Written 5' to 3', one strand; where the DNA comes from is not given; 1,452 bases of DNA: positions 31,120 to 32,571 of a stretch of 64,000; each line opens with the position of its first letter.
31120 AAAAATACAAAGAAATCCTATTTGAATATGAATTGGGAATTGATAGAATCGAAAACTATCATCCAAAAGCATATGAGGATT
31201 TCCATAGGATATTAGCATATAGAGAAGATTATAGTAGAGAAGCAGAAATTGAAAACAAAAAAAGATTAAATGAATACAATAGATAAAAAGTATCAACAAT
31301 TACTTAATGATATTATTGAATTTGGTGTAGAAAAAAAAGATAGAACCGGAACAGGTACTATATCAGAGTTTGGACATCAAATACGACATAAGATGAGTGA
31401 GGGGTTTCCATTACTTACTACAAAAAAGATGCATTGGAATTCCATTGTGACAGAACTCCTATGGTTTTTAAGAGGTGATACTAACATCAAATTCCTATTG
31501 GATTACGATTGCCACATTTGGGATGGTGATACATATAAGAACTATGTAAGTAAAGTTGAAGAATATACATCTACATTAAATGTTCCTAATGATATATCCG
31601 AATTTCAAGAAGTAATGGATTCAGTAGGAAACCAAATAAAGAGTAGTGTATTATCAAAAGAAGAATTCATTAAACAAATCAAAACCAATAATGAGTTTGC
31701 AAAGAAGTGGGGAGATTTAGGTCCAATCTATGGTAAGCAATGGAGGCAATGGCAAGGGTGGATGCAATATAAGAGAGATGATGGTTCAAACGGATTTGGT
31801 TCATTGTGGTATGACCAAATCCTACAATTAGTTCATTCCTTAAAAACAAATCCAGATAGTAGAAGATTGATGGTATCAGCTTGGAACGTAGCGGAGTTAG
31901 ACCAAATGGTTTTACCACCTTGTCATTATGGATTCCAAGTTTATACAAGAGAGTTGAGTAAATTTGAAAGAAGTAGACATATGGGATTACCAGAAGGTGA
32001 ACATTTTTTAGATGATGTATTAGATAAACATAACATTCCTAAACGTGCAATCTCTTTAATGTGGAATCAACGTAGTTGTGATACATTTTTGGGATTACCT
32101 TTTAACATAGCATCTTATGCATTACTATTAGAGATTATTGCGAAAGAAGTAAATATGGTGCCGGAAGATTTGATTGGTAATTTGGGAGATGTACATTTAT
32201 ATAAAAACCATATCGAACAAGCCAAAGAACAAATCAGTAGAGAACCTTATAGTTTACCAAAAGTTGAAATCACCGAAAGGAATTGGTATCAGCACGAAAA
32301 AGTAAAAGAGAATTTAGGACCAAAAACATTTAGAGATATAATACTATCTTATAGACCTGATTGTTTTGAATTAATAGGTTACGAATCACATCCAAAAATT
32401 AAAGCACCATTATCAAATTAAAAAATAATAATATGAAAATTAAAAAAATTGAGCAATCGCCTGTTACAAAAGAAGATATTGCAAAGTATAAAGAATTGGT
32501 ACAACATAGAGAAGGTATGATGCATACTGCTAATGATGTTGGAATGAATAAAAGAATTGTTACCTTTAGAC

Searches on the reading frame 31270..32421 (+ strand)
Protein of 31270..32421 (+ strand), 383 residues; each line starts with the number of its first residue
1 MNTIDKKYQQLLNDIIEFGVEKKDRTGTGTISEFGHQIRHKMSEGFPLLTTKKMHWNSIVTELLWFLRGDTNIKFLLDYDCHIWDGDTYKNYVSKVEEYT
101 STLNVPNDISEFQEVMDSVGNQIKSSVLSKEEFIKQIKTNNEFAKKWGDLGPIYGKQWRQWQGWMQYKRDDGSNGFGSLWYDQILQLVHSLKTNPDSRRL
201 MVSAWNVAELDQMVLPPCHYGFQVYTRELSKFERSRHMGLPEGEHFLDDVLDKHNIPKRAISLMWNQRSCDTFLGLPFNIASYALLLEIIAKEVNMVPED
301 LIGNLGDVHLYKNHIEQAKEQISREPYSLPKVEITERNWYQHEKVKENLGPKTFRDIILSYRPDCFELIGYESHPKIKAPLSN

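Call 86: search_protein_families(library=phrogs, proteins=[window:31270-32421:+], max_evalue=0.00001)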
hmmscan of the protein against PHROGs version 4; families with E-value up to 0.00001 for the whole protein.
window:31270-32421:+ (383 aa): 3 families
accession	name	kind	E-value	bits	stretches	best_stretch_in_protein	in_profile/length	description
phrog_160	-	DNA, RNA and nucleotide metabolism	2.2e-110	369.7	1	1-382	29-307/335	thymidylate synthase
phrog_5682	-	DNA, RNA and nucleotide metabolism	1e-51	176.2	1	124-382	14-208/209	thymidylate synthase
phrog_5131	-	DNA, RNA and nucleotide metabolism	2.8e-12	47.6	1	152-336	101-243/357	thymidylate synthase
